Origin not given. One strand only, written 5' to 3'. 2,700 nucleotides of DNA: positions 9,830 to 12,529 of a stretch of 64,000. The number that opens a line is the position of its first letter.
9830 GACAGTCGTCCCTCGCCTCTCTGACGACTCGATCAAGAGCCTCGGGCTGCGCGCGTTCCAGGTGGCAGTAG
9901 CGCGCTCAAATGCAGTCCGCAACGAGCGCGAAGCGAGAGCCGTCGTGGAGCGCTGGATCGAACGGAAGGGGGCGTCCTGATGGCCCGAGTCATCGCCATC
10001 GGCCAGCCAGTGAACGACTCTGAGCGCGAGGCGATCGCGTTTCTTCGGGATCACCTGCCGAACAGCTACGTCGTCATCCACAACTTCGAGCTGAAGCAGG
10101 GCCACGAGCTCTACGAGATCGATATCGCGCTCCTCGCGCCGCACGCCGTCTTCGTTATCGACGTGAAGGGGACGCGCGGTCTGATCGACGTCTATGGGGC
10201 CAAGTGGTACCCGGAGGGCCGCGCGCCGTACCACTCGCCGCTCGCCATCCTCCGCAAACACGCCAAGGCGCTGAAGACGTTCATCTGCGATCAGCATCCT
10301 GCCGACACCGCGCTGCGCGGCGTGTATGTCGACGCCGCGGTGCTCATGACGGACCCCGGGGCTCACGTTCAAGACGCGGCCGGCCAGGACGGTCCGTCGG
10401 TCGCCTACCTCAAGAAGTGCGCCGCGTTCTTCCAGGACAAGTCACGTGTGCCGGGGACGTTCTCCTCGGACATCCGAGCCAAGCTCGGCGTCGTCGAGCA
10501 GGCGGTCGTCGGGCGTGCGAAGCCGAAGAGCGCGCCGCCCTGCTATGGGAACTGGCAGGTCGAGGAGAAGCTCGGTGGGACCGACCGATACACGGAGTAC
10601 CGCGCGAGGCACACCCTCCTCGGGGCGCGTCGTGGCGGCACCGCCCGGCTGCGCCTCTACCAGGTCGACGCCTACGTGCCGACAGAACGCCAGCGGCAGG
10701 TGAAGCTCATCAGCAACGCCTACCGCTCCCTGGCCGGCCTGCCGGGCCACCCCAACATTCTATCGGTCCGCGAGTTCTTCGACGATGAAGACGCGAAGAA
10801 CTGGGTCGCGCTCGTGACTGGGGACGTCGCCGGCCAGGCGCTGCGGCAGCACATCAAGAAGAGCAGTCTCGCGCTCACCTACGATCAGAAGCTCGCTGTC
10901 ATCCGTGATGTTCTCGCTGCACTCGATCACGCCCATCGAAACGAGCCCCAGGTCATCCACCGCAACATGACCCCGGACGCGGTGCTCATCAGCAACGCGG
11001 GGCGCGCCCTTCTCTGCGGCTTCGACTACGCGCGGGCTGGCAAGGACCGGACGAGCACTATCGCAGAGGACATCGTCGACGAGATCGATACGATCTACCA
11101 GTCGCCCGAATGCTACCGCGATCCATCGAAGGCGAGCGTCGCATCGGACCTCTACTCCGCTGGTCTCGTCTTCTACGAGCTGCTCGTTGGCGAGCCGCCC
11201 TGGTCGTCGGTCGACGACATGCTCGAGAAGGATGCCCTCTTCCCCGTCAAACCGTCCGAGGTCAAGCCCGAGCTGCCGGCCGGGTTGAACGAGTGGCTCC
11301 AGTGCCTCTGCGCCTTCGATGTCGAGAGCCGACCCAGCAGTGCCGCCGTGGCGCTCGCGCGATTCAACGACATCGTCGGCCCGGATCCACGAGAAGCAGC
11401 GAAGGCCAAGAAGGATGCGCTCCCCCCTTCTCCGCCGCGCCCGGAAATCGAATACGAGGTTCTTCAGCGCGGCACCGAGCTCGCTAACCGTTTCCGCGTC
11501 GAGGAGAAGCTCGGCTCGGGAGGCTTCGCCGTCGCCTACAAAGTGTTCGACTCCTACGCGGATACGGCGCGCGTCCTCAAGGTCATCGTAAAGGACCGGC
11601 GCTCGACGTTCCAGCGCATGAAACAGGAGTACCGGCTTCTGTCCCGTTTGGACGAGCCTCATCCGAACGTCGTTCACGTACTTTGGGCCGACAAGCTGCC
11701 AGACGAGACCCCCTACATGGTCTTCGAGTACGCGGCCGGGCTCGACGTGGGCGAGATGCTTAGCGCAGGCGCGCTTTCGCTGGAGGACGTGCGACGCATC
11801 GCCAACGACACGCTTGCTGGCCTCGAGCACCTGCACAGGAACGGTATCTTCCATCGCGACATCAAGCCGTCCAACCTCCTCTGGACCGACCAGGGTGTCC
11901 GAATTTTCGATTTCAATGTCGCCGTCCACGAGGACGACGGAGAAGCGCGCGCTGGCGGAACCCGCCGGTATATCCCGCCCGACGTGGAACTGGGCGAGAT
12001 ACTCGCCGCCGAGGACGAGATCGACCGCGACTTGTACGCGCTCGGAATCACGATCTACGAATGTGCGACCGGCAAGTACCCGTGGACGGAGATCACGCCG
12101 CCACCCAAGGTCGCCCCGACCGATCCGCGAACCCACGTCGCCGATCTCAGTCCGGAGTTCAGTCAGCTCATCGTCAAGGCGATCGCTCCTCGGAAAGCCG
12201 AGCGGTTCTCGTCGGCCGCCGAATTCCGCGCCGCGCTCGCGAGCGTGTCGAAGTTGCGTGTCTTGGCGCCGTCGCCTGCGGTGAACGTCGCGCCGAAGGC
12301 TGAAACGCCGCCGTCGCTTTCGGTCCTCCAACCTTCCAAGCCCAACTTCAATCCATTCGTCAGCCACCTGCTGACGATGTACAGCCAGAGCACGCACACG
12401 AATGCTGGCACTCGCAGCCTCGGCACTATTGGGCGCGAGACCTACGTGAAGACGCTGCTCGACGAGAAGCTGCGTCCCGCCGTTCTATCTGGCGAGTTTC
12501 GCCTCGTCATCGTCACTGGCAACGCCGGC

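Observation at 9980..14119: NERD nuclease-like domain fused to a degenerate kinase, an apparently active Ser/Thr kinase and a P-loop NTPase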

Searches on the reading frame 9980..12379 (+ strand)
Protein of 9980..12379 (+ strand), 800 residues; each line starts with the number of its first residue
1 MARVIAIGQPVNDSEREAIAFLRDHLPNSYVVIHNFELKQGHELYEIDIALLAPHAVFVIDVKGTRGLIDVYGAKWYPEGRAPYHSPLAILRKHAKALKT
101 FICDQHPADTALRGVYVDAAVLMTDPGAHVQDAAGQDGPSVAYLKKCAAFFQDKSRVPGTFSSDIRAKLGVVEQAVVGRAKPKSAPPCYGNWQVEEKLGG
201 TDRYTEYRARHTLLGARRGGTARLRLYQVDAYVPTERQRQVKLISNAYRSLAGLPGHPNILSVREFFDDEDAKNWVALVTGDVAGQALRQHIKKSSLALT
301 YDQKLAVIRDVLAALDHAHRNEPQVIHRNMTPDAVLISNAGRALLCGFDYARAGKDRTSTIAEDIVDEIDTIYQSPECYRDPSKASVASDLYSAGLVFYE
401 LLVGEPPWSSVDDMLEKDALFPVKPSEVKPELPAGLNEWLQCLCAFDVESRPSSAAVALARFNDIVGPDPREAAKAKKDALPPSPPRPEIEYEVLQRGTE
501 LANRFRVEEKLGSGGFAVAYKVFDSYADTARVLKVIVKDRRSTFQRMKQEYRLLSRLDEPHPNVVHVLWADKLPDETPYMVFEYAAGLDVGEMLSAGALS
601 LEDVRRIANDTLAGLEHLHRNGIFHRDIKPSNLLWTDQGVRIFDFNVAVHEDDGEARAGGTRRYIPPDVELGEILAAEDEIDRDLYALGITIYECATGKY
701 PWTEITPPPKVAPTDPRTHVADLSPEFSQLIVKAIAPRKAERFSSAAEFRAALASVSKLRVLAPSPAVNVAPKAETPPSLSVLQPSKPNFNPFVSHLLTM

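Call 68: predict_structure(alignment_id=A2)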
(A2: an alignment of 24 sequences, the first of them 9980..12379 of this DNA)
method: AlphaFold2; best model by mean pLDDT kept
length: 800 residues; sequences in the alignment: 24
mean_pLDDT: 79.4   pTM: 0.43
mean pLDDT of the five models: 79.4, 79.3, 78.5, 78.1, 78.1
residues with pLDDT >= 90: 221; 70-90: 426; 50-70: 75; < 50: 78
segments of 3 or more residues with pLDDT < 50: 71-85, 214-219, 355-365, 475-488, 764-790, 798-800
pLDDT, mean of each block of 10 residues (from residue 1): 85 79 93 88 84 95 66 36 51 89 87 91 77 74 89 89 90 89 72 78 79 51 83 75 75 79 78 79 83 85 91 91 77 86 78 48 53 83 81 94 89 85 87 90 90 91 87 45 40 84 83 78 77 81 70 83 88 81 86 87 94 95 91 88 86 68 87 81 95 95 87 92 92 94 92 90 51 36 37 51
secondary structure, 60 per line:
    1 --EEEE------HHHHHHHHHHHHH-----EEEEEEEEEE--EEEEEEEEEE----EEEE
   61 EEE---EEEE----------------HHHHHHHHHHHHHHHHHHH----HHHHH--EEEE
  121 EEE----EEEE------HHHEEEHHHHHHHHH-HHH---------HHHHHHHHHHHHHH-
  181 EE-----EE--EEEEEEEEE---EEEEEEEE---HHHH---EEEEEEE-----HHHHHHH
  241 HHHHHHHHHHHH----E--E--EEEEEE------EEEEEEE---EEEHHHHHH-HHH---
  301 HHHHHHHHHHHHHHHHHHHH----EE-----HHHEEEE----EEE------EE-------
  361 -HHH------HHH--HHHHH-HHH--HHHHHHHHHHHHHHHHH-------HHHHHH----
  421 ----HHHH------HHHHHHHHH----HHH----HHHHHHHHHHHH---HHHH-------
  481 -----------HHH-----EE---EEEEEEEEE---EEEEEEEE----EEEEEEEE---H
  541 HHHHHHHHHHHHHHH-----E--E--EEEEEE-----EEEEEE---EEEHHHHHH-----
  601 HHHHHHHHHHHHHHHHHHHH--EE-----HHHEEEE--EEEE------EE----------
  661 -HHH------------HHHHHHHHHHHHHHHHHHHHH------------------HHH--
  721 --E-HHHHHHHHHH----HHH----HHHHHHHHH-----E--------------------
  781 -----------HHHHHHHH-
elements in order (helices of 4 or more, strands of 3 or more residues): E3-6 H13-25 E31-40 E43-52 E57-63 E67-70 H87-105 H110-114 E117-123 E128-131 E141-143 H144-152 H166-179 E192-200 E204-211 H215-218 E222-228 H234-252 E263-268 E275-281 E285-287 H288-293 H301-320 E335-338 E343-345 H376-380 H387-403 H411-416 H425-428 H435-443 H455-466 H470-473 E505-513 E517-524 E529-536 H540-555 E567-572 E578-583 E587-589 H590-595 H601-620 E633-636 E639-642 H677-697 H725-734 H746-754 H792-799

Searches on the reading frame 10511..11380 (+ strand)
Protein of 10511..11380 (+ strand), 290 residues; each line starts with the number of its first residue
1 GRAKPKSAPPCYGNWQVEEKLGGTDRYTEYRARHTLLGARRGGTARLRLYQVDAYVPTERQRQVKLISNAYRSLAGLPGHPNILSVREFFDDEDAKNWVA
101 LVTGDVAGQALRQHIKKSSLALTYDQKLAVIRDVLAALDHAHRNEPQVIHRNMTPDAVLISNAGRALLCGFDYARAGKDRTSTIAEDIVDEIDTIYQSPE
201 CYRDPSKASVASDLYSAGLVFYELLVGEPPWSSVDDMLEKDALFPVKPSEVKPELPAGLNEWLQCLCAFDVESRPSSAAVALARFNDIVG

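Call 32: search_solved_structures(query=window:10511-11380:+, max_evalue=1, show_alignments=3)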
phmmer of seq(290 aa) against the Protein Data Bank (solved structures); distinct sequences matched with E-value up to 1: 1451 (the best 60 are shown).
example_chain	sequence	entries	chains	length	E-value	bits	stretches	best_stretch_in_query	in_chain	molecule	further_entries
9ruk_A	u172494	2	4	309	4.4e-15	59.1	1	15-232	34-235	Serine/threonine-protein kinase StkP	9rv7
9ru3_A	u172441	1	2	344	4.4e-15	59.1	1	16-232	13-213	Serine/threonine-protein kinase StkP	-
9ymt_A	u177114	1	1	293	4.9e-15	59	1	15-234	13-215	Serine/Threonine Kinase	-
4eqm_A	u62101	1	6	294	4.9e-15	59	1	15-234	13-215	Protein kinase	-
9ruj_A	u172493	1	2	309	1.1e-14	57.8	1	15-232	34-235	Serine/threonine-protein kinase StkP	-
3f61_A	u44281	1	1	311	1.7e-13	53.9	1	78-279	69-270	Serine/threonine-protein kinase pknB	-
3f69_A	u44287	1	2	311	2e-13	53.7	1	78-278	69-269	Serine/threonine-protein kinase pknB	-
6b2p_A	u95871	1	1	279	2.8e-13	53.2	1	78-278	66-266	Serine/threonine-protein kinase PknB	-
6i2p_A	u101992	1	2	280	2.9e-13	53.2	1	78-278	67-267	Serine/threonine-protein kinase PknB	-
5u94_A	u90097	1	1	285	3e-13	53.1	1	78-278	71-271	Serine/threonine-protein kinase PknB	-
1o6y_A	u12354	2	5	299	3.5e-13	52.9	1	78-278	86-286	SERINE/THREONINE-PROTEIN KINASE PKNB | Probable serine/threonine-protein kinase pknB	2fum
1mru_A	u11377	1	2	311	3.6e-13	52.8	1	78-278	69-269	Probable serine/threonine-protein kinase pknB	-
3ori_A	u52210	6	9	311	3.7e-13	52.8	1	78-278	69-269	Serine/threonine protein kinase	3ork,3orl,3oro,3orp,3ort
3orm_A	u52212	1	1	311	8.2e-13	51.7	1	79-278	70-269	Serine/threonine protein kinase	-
3niz_A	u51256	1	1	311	2.7e-10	43.4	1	19-247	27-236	Rhodanese family protein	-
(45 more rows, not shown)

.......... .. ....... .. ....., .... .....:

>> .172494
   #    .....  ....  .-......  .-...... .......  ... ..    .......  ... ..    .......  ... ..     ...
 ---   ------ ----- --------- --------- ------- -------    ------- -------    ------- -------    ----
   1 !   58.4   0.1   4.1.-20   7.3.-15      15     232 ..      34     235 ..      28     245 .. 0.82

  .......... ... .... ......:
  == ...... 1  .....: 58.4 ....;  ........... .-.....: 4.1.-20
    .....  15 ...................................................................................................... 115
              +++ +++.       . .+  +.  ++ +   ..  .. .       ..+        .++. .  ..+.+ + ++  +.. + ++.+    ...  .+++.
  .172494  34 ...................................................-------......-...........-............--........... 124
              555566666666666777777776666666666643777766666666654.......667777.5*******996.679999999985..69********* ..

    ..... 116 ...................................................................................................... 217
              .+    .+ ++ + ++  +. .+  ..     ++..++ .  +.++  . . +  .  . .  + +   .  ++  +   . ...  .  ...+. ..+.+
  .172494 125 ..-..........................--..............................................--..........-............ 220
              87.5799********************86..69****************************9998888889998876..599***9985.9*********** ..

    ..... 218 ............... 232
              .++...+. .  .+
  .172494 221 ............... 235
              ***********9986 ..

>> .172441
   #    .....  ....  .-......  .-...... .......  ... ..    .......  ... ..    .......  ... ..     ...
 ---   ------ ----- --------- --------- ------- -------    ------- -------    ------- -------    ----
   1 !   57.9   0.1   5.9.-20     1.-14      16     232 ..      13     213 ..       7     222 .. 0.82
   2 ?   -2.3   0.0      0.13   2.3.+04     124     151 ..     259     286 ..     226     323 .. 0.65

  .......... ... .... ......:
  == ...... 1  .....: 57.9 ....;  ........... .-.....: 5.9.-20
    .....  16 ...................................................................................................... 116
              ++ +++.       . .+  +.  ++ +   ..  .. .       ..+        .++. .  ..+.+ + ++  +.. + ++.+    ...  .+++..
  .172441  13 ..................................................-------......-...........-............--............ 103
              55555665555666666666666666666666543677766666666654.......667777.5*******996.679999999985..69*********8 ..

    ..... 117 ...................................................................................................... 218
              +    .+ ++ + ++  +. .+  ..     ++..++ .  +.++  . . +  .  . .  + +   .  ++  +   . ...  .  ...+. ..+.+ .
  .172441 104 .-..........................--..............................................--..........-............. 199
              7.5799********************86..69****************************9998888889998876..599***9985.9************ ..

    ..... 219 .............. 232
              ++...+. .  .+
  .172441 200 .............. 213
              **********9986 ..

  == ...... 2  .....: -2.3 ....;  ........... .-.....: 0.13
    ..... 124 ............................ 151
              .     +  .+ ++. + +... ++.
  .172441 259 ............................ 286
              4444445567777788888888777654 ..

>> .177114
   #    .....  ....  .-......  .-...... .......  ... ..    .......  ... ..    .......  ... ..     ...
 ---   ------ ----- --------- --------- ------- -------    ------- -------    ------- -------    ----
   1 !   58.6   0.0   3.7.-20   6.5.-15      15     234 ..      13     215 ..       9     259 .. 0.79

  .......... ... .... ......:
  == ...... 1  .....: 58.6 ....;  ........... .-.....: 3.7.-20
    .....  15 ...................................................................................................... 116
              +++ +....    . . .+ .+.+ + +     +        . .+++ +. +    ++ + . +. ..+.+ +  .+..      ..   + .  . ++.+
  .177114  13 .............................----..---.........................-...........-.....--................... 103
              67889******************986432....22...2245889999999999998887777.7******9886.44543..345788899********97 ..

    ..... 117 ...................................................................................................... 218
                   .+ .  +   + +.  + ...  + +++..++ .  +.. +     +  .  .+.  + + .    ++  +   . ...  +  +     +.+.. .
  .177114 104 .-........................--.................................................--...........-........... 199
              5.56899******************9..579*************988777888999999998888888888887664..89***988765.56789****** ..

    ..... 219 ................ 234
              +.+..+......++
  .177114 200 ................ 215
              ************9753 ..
